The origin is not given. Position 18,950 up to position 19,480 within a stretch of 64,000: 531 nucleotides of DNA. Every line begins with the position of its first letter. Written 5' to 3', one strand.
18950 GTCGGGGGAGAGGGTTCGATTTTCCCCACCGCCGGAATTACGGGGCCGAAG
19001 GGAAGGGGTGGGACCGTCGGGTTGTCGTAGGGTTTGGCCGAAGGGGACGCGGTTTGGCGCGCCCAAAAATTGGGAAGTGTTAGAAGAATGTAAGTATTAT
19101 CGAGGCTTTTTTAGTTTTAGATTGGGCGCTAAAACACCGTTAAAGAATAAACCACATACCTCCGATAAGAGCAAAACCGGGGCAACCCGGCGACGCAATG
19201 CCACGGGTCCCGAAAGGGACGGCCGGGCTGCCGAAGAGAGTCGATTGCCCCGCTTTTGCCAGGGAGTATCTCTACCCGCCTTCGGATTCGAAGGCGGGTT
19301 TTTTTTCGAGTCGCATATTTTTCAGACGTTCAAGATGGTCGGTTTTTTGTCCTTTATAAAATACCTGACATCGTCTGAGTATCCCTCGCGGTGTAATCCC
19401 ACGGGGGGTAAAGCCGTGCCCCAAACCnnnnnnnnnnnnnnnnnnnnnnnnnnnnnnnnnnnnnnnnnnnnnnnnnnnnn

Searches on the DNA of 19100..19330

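Call 91: search_rna_families(source=window, start=19100, end=19330, threshold=gathering, show_alignments=1)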
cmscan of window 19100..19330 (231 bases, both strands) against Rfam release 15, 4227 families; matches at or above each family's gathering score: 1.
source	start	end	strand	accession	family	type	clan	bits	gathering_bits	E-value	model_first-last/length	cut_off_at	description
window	19160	19235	+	RF01051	c-di-GMP-I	Cis-reg; riboswitch;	CL00126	59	35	2e-11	1-87/87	no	c-di-GMP-I riboswitch aptamer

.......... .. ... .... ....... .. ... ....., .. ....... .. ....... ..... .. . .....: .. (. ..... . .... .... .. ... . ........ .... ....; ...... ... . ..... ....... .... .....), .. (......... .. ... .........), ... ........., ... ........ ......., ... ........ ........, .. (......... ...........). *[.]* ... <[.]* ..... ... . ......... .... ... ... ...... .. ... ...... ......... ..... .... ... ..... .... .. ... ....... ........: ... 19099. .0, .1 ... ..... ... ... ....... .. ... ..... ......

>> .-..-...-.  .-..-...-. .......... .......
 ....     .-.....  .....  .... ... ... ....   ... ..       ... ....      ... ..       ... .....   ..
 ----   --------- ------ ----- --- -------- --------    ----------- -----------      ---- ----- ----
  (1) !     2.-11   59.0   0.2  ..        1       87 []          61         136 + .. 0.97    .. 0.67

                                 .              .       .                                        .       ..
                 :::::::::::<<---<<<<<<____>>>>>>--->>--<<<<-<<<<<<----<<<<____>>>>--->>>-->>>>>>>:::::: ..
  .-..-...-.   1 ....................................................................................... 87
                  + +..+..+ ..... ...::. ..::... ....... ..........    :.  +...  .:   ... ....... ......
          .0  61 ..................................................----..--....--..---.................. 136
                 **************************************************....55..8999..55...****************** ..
